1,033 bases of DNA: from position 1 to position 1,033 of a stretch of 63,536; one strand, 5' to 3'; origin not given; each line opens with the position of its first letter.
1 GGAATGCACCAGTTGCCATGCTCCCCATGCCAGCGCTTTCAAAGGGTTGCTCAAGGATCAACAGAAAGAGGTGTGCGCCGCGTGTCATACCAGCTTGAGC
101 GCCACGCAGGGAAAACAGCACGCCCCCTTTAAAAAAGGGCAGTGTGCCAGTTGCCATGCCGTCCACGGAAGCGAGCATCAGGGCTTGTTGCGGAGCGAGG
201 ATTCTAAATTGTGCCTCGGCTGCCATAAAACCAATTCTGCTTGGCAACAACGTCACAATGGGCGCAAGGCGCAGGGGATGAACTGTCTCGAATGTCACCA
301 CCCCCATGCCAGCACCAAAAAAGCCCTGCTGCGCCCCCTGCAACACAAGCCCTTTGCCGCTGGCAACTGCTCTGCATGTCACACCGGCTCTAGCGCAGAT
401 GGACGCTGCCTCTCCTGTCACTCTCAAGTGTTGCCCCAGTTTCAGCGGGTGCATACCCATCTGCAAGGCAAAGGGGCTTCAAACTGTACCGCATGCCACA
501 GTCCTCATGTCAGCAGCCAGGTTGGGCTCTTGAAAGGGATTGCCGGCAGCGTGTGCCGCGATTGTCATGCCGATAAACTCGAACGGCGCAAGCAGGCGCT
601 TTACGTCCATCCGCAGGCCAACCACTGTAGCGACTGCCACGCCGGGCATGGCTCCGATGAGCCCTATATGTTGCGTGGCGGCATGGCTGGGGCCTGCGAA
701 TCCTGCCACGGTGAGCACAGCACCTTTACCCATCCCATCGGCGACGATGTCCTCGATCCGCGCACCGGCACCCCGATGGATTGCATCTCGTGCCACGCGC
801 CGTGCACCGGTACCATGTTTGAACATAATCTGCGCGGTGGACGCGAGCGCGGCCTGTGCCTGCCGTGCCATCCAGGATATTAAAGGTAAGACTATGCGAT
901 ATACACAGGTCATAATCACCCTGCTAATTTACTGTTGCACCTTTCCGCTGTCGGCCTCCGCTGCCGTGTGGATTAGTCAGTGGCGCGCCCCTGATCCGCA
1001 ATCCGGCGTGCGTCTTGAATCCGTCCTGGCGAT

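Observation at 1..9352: OmcS-family (nanowire-type) cytochrome locus with two paralogues and a fixed set of secreted accessory proteins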

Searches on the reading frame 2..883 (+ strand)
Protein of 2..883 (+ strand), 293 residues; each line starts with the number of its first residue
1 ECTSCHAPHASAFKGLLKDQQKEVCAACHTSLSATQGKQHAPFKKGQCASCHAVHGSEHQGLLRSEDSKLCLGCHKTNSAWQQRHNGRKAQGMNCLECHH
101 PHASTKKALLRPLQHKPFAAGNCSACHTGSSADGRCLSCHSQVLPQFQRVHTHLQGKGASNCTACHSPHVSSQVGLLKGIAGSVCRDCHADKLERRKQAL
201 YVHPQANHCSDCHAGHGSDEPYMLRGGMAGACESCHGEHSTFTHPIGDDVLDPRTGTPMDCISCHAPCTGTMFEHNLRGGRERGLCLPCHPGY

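Call 6: search_protein_families(library=pfam, proteins=[window:2-883:+], max_evalue=0.1)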
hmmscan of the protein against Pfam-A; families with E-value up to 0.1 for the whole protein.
window:2-883:+ (293 aa): 7 families
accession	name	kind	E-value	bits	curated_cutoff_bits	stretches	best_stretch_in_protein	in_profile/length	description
PF09699.15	Paired_CXXCH_1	-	2.2e-45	152.5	20.6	6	40-78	1-39/41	Doubled CXXCH motif (Paired_CXXCH_1)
PF14522.11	Cytochrome_C7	-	3.1e-13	49.8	24.8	6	85-141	5-67/67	Cytochrome c7 and related cytochrome c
PF14537.11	Cytochrom_c3_2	-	2.6e-09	37.9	25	2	122-189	8-78/79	Cytochrome c3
PF22113.1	Mtrc-MtrF_II-IV_dom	-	1.9e-06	27.9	30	1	1-173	8-170/176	Outer membrane cytochrome MtrC/MtrF-like, domains II/IV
PF22678.1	Cytochrom_c_NrfB-like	-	0.00071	20.5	27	2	18-74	29-89/89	Cytochrome c-type protein NrfB-like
PF24444.1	DUF7563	-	0.0022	17.9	27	1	135-166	3-33/39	Family of unknown function (DUF7563)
PF02497.21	Arteri_GP4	-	0.022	15.3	27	1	123-187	9-73/174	Arterivirus glycoprotein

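Call 45: find_homologous_proteins(query=window:2-883:+, max_evalue=1e-10)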
Query window:2-883:+ (293 aa): 1020 proteins with E <= 1e-10 among 4222 candidates; the best 120 are listed.
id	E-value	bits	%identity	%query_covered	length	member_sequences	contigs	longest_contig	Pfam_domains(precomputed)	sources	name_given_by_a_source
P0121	1.1e-208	710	100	100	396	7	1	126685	PF09699.16,PF14537.12,PF14522.12,PF22113.2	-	-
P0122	1.8e-160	552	76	100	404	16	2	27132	PF09699.16,PF14537.12,PF14522.12,PF22113.2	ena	-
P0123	6.0e-150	517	72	100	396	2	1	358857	PF09699.16,PF14537.12,PF14522.12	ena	-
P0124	3.3e-122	426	59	100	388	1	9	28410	PF09699.16,PF14537.12,PF14522.12,PF22113.2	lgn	-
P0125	1.4e-104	368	49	100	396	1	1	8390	PF09699.16,PF14537.12,PF02085.22,PF14522.12,PF22113.2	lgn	-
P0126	5.5e-104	366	48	100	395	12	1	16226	PF09699.16,PF14537.12,PF22678.2,PF02085.22,PF14522.12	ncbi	-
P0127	4.2e-103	363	50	100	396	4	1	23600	PF09699.16,PF14537.12,PF02085.22,PF14522.12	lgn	-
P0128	1.1e-99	352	51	100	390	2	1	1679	PF09699.16,PF14537.12,PF02085.22,PF14522.12,PF22113.2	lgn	-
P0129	2.5e-99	351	47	100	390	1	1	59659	PF09699.16,PF14537.12,PF02085.22,PF14522.12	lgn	-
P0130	5.1e-98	347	46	100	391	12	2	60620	PF09699.16,PF14537.12,PF02085.22,PF14522.12,PF22113.2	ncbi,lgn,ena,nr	ncbi:MAG: hypothetical protein KAT62_04380 [Desulfuromonadales bacterium]|nr:hypothetical protein [D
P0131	6.6e-98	346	50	100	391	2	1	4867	PF09699.16,PF14537.12,PF02085.22,PF14522.12,PF22113.2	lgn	-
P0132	6.9e-98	346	51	100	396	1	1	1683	PF09699.16,PF14537.12,PF02085.22,PF14522.12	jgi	-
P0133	7.5e-97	343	51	100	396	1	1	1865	PF09699.16,PF14537.12,PF02085.22,PF14522.12,PF22113.2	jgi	-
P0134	1.9e-96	341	46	100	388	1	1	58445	PF09699.16,PF14537.12,PF22678.2,PF02085.22,PF14522.12,PF22113.2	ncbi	-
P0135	3.6e-96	340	46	100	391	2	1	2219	PF09699.16,PF14537.12,PF02085.22,PF14522.12,PF22113.2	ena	-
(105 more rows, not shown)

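Call 46: find_encoding_contigs(protein=P0121, flank=10000, max_places=3)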
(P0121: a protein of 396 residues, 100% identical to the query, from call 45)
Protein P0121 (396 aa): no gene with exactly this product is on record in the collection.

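Call 47: find_encoding_contigs(protein=P0123, flank=10000, max_places=2)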
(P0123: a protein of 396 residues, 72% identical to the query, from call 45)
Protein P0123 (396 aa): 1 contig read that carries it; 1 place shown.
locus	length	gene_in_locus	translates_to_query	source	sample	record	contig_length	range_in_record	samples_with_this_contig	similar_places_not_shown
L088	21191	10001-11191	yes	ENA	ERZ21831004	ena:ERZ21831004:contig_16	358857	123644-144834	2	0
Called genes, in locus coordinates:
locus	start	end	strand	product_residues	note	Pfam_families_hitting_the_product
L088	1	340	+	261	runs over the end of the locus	PF14522:Cytochrome_C7 (faint), PF14537:Cytochrom_c3_2 (faint), PF02085:Cytochrom_CIII (faint), PF09699:Paired_CXXCH_1 (faint)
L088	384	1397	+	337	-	PF14522:Cytochrome_C7 (faint), PF14537:Cytochrom_c3_2 (faint)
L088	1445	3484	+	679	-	PF13505:OMP_b-brl (faint)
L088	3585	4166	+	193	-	PF13036:LpoB, PF03783:CsgG (faint)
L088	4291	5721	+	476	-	-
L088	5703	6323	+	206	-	-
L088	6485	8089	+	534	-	PF13145:Rotamase_2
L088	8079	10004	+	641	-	-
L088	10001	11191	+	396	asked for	PF14522:Cytochrome_C7 (faint), PF14537:Cytochrom_c3_2 (faint), PF09699:Paired_CXXCH_1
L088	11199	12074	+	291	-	-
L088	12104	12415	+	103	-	-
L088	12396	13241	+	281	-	PF09699:Paired_CXXCH_1 (weak)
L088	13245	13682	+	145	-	-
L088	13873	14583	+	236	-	PF09699:Paired_CXXCH_1 (faint)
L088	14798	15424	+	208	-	-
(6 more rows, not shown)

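Call 48: list_cluster_members(proteins=[P0121])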
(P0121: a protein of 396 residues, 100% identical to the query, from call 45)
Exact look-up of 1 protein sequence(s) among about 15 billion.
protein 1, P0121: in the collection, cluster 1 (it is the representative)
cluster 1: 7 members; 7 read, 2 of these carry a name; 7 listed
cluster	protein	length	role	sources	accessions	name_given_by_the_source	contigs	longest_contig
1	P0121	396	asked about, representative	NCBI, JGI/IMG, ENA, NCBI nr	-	-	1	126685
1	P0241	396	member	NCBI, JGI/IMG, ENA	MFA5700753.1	MAG: cytochrome c3 family protein [Desulfuromonas sp.]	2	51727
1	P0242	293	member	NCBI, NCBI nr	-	-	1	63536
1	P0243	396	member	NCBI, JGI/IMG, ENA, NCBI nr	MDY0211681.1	MAG: cytochrome c3 family protein [Desulfuromonadaceae bacterium] | cytochrome c3 family protein [Desulfuromonadaceae bacterium]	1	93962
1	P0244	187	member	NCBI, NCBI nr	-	-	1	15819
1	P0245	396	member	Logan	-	-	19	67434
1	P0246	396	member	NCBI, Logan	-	-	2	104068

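Call 58: search_protein_families(library=ncbifam, proteins=[window:2-883:+], max_evalue=0.1)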
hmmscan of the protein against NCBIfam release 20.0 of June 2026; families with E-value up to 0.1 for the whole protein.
window:2-883:+ (293 aa): 10 families
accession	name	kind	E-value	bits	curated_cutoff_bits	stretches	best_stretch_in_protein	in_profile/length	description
TIGR01905.1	paired_CXXCH_1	subfamily_domain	2.4e-46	155.4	25.2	7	40-78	1-39/41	doubled CXXCH domain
TIGR03508.1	decahem_SO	subfamily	1.6e-31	109.7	192.2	2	135-271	119-254/258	DmsE family decaheme c-type cytochrome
NF041028.1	decahem_GSU2203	exception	9.5e-22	77.6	325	3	16-129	95-209/317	GSU2203 family decaheme c-type cytochrome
TIGR03153.1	cytochr_NrfH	equivalog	2.3e-10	40.7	134.2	2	183-290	29-133/138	cytochrome c nitrite reductase small subunit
TIGR03146.1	cyt_nit_nrfB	equivalog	1.4e-06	28.6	166.6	1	19-76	81-142/145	cytochrome c nitrite reductase pentaheme subunit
NF008659.0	PRK11659.1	equivalog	3.1e-06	27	184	2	19-85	107-177/188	cytochrome c nitrite reductase pentaheme subunit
NF047727.1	4hemeCytCCctA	equivalog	3.9e-05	23.8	180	1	2-58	40-93/109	tetraheme c-type cytochrome CctA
NF045713.1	CxxCH_16_HmcA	equivalog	9.5e-05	21.2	400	1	4-106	157-259/541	sulfate respiration complex hexadecaheme cytochrome HmcA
NF045722.1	c3_cytochr_TmcA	equivalog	0.0021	17.9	114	1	23-78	58-113/125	acidic tetraheme cytochrome c3 TmcA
TIGR03507.1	decahem_SO1788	subfamily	0.0048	15.4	209.3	1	1-53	245-303/672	OmcA/MtrC family decaheme c-type cytochrome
